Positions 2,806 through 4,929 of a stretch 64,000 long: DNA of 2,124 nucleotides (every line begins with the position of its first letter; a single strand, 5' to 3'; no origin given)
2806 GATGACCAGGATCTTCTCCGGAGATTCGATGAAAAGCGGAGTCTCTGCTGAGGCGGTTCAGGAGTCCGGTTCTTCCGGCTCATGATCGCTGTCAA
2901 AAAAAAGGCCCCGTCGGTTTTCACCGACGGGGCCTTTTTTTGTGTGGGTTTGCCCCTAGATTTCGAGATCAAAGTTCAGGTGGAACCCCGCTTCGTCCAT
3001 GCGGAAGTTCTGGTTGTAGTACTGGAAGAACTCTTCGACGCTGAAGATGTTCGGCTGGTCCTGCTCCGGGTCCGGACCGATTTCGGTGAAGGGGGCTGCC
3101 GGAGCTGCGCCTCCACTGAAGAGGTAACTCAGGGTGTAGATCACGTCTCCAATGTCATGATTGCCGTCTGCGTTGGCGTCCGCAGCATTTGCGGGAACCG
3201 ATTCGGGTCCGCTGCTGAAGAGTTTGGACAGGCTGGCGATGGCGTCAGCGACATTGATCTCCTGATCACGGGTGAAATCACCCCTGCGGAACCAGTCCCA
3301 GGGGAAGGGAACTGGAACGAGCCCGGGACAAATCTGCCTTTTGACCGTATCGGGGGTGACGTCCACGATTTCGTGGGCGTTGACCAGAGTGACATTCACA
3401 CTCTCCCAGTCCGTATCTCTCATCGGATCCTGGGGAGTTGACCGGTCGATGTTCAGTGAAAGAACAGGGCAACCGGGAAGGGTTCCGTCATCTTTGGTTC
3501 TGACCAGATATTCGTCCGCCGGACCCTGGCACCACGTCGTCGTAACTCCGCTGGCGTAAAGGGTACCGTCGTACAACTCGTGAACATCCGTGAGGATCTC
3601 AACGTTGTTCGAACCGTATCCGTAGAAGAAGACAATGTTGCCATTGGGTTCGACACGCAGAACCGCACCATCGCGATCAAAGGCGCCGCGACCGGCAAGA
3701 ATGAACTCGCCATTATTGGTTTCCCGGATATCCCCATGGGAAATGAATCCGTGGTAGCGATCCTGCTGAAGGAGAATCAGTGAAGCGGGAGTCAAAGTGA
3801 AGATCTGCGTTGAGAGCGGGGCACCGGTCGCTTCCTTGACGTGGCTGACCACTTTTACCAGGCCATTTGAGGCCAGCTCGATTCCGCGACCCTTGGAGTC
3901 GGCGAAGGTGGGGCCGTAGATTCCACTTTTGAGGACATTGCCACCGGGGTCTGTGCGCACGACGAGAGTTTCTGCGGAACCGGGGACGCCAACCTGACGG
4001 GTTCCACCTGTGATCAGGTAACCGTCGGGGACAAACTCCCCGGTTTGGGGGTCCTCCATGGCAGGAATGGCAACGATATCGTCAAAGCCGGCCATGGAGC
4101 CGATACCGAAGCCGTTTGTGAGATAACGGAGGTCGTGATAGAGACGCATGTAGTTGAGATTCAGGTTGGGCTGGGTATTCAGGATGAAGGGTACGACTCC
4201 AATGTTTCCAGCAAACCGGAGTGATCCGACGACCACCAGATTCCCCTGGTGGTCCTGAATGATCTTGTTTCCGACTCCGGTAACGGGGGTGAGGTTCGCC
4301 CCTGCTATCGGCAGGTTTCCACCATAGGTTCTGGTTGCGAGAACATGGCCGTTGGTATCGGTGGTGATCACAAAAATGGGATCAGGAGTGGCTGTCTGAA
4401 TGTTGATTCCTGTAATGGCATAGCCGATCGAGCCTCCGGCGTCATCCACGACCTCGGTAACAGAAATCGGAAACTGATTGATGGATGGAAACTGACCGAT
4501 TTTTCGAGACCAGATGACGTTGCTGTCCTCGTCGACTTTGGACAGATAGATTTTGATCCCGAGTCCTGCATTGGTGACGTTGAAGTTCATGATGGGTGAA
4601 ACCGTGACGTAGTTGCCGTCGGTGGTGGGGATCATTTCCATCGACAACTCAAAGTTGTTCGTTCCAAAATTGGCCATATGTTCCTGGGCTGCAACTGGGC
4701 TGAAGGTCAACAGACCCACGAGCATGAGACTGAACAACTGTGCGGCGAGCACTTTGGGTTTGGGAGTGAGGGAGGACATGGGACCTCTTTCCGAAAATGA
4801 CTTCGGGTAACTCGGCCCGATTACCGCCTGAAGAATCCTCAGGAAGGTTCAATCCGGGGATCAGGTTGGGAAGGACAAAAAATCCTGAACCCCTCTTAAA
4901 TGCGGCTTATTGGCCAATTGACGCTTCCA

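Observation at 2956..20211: One dockerin-like F-x-RGD duplicated EF-hand module tags five unrelated secreted proteins within 17 kb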

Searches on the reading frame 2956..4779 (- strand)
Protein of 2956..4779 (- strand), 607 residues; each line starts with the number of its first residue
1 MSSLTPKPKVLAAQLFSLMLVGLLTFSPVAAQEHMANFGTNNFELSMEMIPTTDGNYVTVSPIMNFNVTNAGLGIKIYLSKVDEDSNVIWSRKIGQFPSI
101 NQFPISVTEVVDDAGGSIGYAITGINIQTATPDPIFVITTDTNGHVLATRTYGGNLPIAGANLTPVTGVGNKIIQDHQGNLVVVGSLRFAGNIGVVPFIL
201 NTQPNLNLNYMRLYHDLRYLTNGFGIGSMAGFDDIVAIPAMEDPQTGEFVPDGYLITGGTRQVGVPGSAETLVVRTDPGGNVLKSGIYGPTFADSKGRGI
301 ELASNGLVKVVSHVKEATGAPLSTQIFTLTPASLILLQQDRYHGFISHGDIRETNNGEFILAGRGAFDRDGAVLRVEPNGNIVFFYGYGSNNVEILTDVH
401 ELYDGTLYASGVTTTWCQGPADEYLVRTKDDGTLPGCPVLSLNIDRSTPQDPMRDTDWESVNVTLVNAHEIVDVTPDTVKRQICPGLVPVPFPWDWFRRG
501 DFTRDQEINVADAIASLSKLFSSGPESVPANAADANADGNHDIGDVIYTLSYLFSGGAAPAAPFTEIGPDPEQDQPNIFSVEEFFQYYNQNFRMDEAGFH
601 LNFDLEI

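Call 3: search_protein_families(library=pfam, proteins=[window:2956-4779:-], max_evalue=0.01)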
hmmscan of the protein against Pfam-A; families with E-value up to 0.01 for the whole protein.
window:2956-4779:- (607 aa): 0 families

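Call 15: search_protein_families(library=ncbifam, proteins=[window:2956-4779:-], max_evalue=1)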
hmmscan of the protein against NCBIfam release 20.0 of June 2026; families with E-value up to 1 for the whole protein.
window:2956-4779:- (607 aa): 0 families

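Call 42: find_encoding_contigs(protein=window:2956-4779:-, flank=10000, max_places=2)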
Protein window:2956-4779:- (607 aa): 10 contigs read that carry it; 2 places shown.
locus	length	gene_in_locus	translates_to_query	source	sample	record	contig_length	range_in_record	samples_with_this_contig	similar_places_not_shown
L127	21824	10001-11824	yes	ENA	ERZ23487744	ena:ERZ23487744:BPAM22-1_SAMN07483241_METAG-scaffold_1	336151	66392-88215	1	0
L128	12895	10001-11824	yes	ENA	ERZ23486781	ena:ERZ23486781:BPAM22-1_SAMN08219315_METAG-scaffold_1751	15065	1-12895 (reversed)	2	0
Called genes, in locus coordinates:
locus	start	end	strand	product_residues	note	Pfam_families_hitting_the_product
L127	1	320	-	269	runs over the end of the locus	-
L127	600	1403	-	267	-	PF13490:zf-HC2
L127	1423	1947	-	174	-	PF04542:Sigma70_r2, PF22029:PhyR_sigma2 (weak), PF07638:Sigma70_ECF (weak), PF08281:Sigma70_r4_2, PF04545:Sigma70_r4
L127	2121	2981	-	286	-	PF10023:Aminopep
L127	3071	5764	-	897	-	PF01804:Penicil_amidase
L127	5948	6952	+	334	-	-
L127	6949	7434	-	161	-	PF02639:DUF188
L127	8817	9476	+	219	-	-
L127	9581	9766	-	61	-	-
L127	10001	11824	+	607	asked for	-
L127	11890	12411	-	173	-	-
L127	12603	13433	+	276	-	-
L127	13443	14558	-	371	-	PF22020:RlmL_1st, PF02926:THUMP, PF01170:UPF0020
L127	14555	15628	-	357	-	PF00724:Oxidored_FMN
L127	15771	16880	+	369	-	PF07396:Porin_O_P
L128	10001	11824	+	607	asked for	-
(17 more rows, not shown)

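Call 67: search_solved_structures(query=window:3292-4779:-, max_evalue=1)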
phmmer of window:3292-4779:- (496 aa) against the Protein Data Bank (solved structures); distinct sequences matched with E-value up to 1: 0.

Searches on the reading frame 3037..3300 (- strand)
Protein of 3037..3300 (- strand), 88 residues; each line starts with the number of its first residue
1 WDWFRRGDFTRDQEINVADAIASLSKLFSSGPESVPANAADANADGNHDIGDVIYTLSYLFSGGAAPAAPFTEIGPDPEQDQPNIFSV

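Call 7: search_protein_families(library=pfam, proteins=[window:3037-3300:-], max_evalue=10)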
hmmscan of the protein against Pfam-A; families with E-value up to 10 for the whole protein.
seq(88 aa): 1 family
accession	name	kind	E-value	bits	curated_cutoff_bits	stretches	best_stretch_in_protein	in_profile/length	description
PF00404.24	Dockerin_1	-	0.00065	20.3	22.9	1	7-50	2-46/57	Dockerin type I domain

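Call 9: search_solved_structures(query=A1, max_evalue=1, show_alignments=2)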
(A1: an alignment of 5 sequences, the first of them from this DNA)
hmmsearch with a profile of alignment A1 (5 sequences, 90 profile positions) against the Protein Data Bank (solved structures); distinct sequences matched with E-value up to 1: 70 (the best 60 are shown).
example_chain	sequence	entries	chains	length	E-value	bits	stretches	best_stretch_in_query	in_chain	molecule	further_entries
2y3n_B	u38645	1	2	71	8.6e-07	32.3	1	6-60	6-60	CELLULOSOMAL FAMILY-48 PROCESSIVE GLYCOSIDE HYDROLASE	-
2mte_A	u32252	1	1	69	4.1e-05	27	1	7-61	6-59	Cellulose 1,4-beta-cellobiosidase (reducing end) CelS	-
1daq_A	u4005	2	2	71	4.2e-05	26.9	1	7-62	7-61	ENDOGLUCANASE SS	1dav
4zcu_A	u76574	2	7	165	0.00011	25.6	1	2-59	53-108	Calcium-binding mitochondrial carrier protein SCaMC-1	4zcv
5lxv_B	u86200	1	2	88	0.00012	25.5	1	6-60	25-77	Carbohydrate-binding protein WP_009985128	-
4n5x_A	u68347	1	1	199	0.00016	25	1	2-59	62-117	Calcium-binding mitochondrial carrier protein SCaMC-1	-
2ccl_B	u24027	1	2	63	0.00025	24.4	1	7-61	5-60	ENDO-1,4-BETA-XYLANASE Y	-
8x39_A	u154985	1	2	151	0.00064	23.1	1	6-65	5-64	Serine protease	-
8x3a_A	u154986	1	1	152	0.00073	23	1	6-66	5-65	Serine protease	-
5m2s_B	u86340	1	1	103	0.00081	22.8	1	7-61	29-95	Doc8: Type I dockerin repeat domain from family 9 glycoside hydrolase WP_009982745[Ruminoc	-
3ul4_B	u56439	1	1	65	0.0016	21.8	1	6-61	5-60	Cellulosome enzyme, dockerin type I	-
1ohz_B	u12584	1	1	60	0.0016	21.8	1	7-61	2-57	ENDO-1,4-BETA-XYLANASE Y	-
8ajy_B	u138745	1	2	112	0.0024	21.3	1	3-61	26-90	Dockerin from ScaH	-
4uyp_B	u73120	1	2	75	0.0027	21.1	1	4-62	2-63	Cellulosomal scaffoldin adaptor protein B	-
4fl4_A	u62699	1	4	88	0.0039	20.6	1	6-61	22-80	Glycoside hydrolase family 9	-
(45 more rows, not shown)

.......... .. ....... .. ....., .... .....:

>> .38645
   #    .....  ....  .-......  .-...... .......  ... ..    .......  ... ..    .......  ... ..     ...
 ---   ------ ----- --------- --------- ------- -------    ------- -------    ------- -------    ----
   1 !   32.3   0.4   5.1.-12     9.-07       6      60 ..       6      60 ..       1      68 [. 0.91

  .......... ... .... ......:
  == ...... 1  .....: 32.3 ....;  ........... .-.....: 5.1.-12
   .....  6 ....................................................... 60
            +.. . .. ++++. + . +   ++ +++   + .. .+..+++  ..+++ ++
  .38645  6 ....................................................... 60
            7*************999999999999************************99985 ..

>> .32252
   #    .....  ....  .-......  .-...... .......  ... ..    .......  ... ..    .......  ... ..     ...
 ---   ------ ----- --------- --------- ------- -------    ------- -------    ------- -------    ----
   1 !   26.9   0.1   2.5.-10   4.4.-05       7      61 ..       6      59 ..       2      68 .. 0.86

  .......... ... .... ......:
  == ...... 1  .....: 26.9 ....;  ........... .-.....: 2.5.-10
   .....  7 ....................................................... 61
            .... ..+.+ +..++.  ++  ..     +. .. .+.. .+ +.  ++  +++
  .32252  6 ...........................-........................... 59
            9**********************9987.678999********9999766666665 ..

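Call 10: find_homologous_proteins(query=A1, max_evalue=0.00001)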
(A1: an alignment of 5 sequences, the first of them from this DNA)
Query A1 (5 sequences) (88 aa, profile of the alignment): 861 proteins with E <= 0.00001 among 2729 candidates; the best 120 are listed.
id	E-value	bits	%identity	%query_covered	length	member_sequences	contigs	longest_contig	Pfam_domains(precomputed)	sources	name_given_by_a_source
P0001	1.3e-31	126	41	89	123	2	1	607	-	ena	-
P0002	4.6e-28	115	50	86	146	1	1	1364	-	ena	-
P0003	5.5e-28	115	56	89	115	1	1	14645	PF00404.25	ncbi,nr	ncbi:MAG: hypothetical protein KDC38_01410, partial [Planctomycetes bacterium]|nr:hypothetical prote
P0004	5.0e-27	112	44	91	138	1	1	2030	-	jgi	jgi:hypothetical protein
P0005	5.6e-27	112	47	89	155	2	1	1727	-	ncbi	ncbi:MAG: hypothetical protein AAEJ04_11220, partial [Planctomycetota bacterium]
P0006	6.1e-27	111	41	91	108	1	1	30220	PF00404.25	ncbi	ncbi:MAG: hypothetical protein DSY92_03970, partial [Planctomycetota bacterium]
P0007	1.1e-26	111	49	89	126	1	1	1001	PF00404.25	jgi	jgi:hypothetical protein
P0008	1.4e-26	110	38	82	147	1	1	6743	-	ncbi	ncbi:MAG: hypothetical protein AAEJ47_05780, partial [Planctomycetota bacterium]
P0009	2.2e-26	110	52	89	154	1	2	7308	PF00801.27,PF00404.25,PF18911.7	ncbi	ncbi:MAG: PKD domain-containing protein, partial [Planctomycetota bacterium]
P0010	2.8e-26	109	44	92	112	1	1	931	PF00404.25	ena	-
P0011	3.0e-26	109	50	86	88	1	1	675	-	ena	-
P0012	3.4e-26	109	53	90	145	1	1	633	-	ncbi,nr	ncbi:MAG: hypothetical protein KDC38_21595, partial [Planctomycetes bacterium]|nr:hypothetical prote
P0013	4.4e-26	109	56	90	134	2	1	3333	-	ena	-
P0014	6.0e-26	108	48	90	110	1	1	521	-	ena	-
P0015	6.6e-26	108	47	89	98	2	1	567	PF00404.25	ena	-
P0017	1.1e-25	107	49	89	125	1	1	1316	PF00404.25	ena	-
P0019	1.6e-25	107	48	91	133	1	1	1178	PF02412.24,PF00404.25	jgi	jgi:hypothetical protein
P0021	3.6e-25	106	46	90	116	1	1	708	PF00404.25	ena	-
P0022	4.1e-25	106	47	89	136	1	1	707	PF00404.25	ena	-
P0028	1.4e-24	104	51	90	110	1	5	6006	PF00404.25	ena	-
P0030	1.9e-24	103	49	91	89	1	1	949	PF00404.25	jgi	-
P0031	2.1e-24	103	43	93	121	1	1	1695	PF00404.25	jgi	jgi:hypothetical protein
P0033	2.4e-24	103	49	89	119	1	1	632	PF00404.25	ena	-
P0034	2.8e-24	103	48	97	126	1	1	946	PF00404.25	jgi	jgi:hypothetical protein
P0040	4.1e-24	102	48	90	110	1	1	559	PF00404.25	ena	-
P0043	5.0e-24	102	47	90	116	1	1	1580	PF00404.25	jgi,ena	-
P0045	6.4e-24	102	47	92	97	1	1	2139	PF00404.25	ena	-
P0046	6.5e-24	102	44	89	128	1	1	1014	PF00404.25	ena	-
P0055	1.1e-23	101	45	93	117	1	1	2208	PF00404.25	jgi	-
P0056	1.2e-23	101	48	95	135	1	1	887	PF00404.25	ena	-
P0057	1.2e-23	101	44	89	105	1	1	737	PF00404.25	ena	-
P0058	1.3e-23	101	40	93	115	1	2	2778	PF00404.25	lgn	-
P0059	1.3e-23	101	45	91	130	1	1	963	PF00404.25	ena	-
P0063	1.6e-23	100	40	91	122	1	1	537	PF00404.25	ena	-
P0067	1.9e-23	100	36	67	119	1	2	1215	PF00404.25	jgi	-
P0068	2.2e-23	100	44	89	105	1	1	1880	PF00404.25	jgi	jgi:hypothetical protein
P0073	3.0e-23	100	41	89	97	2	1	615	PF00404.25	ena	-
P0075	3.3e-23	99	44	69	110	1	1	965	PF00404.25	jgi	-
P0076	3.4e-23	99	43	99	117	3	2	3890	PF00404.25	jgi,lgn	jgi:hypothetical protein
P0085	5.2e-23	99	41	89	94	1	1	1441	PF00404.25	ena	-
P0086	5.2e-23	99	39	93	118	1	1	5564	PF00404.25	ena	-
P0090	6.0e-23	99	42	89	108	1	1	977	PF00404.25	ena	-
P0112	1.5e-22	97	38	92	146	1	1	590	PF00404.25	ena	-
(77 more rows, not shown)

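Call 18: search_protein_representatives(alignment_id=A1)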
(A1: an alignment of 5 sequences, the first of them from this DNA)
Query: 5 sequences, 90 profile positions. Proteins with E-value up to 0.001 (for the whole library): 44981; up to 1e-10: 23790; up to 1e-30: 473. The best 150 are listed.
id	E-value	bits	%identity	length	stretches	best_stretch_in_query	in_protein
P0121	1.8e-134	454.5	-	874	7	3-86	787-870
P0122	4.2e-85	296.2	-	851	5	3-87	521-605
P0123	1.5e-84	294.5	-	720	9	7-75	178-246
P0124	3.3e-81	283.8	-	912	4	3-86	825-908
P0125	2.9e-76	267.9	-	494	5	4-86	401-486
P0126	3.8e-76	267.5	-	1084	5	2-79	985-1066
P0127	4.8e-75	264.0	-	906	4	2-86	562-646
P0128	2.1e-74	261.9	-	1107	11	4-60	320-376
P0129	6.2e-71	250.8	-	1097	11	4-70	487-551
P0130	4.3e-70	248.1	-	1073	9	4-61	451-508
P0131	9.4e-69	243.8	-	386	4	2-89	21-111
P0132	6.2e-68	241.2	-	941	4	2-85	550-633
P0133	5.5e-66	234.9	-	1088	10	5-70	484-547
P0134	9.6e-66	234.2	-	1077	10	3-68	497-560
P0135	2.1e-64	229.9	-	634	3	2-85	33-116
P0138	4.0e-60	216.2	-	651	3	2-86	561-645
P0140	2.0e-59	213.9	-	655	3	2-86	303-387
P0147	1.3e-54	198.5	-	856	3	2-86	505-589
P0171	3.8e-47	174.6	-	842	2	3-87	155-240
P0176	1.8e-46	172.4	-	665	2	3-85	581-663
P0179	2.6e-46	171.9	-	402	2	3-87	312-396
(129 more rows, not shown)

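Call 34: search_protein_families(library=pfam, proteins=[P0135, P0138, P0124, P0126, P0140, P0179, P0171, P0176, P0122, P0147], max_evalue=0.01)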
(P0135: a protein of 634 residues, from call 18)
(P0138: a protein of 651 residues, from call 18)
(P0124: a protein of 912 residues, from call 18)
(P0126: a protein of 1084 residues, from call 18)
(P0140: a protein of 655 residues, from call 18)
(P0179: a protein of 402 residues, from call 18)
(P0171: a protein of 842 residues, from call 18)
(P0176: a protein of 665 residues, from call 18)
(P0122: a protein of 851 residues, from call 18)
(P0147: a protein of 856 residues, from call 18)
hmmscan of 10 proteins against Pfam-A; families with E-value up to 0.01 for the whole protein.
P0135 (634 aa): 4 families
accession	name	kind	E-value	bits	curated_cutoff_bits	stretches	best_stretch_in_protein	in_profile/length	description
PF00404.24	Dockerin_1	-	8.9e-18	64.7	22.9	2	306-360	2-57/57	Dockerin type I domain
PF13499.12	EF-hand_7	-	3.2e-08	34.2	30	0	335-359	7-31/67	EF-hand domain pair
PF13202.12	EF-hand_5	-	0.00078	19.3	25.9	0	335-349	4-18/25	EF hand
PF13405.12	EF-hand_6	-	0.0071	16.4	25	0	335-357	5-27/30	EF-hand domain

P0138 (651 aa): 3 families
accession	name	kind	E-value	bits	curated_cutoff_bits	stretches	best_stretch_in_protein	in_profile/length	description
PF00404.24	Dockerin_1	-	1.6e-12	47.9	22.9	2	303-352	2-52/57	Dockerin type I domain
PF00963.24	Cohesin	-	6.2e-05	23.7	24.1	1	396-509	3-108/139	Cohesin domain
PF13499.12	EF-hand_7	-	0.0029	18.3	30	0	60-78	12-30/67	EF-hand domain pair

P0124 (912 aa): 4 families
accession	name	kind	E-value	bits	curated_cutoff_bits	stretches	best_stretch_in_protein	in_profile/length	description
PF00404.24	Dockerin_1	-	9.9e-28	96.6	22.9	4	33-80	2-50/57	Dockerin type I domain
PF13499.12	EF-hand_7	-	3.9e-08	34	30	1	563-612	8-62/67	EF-hand domain pair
PF00963.24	Cohesin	-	5.8e-05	23.7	24.1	1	660-700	4-46/139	Cohesin domain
PF13833.12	EF-hand_8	-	0.0074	16.5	28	1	576-616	13-51/54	EF-hand domain pair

P0126 (1084 aa): 2 families
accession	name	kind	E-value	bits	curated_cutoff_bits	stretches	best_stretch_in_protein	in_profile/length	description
PF00404.24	Dockerin_1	-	2.6e-20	72.8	22.9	3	32-86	2-57/57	Dockerin type I domain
PF00963.24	Cohesin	-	7e-12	46.2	24.1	0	600-677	4-76/139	Cohesin domain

P0140 (655 aa): 4 families
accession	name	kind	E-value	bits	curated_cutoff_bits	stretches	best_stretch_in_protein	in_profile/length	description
PF00404.24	Dockerin_1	-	1.3e-13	51.4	22.9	2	308-353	2-48/57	Dockerin type I domain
PF13499.12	EF-hand_7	-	4.9e-05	24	30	0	27-69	12-59/67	EF-hand domain pair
PF00963.24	Cohesin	-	0.0012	19.5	24.1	1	401-461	3-68/139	Cohesin domain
PF13202.12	EF-hand_5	-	0.0021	17.9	25.9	0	22-36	3-18/25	EF hand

P0179 (402 aa): 2 families
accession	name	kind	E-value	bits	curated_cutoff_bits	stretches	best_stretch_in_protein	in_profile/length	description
PF00404.24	Dockerin_1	-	5.1e-10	39.8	22.9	2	34-76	2-45/57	Dockerin type I domain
PF13517.12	FG-GAP_3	-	0.0033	18.4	26.9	0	45-77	32-59/61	FG-GAP-like repeat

P0171 (842 aa): 2 families
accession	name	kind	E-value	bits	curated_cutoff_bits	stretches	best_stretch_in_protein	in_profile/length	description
PF00404.24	Dockerin_1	-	7.4e-08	32.9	22.9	1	744-796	2-55/57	Dockerin type I domain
PF13499.12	EF-hand_7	-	0.0046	17.7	30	0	775-797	9-31/67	EF-hand domain pair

P0176 (665 aa): 2 families
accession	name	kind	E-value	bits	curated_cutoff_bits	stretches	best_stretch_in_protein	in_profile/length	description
PF00404.24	Dockerin_1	-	1.9e-09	38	22.9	1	149-202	2-56/57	Dockerin type I domain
PF13499.12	EF-hand_7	-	0.00038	21.2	30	0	586-630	12-61/67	EF-hand domain pair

P0122 (851 aa): 6 families
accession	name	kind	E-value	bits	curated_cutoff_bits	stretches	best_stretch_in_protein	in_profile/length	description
PF00404.24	Dockerin_1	-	2e-39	134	22.9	5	771-822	2-55/57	Dockerin type I domain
PF13202.12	EF-hand_5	-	2.7e-19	68.1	25.9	0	799-819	4-24/25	EF hand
PF13499.12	EF-hand_7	-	1.7e-13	51.1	30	1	519-569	5-61/67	EF-hand domain pair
PF13405.12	EF-hand_6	-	7.1e-10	38.2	25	0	520-537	4-21/30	EF-hand domain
PF00036.39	EF-hand_1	-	1.8e-09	36.9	25.4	0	520-537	4-21/29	EF hand domain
PF18884.5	TSP3_bac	-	1.3e-05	25.4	25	1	639-658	1-20/22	Bacterial TSP3 repeat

P0147 (856 aa): 2 families
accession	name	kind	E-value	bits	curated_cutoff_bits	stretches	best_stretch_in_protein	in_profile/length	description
PF00404.24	Dockerin_1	-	2.9e-15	56.7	22.9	2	89-138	2-52/57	Dockerin type I domain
PF00963.24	Cohesin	-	2.3e-06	28.3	24.1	1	606-716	5-110/139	Cohesin domain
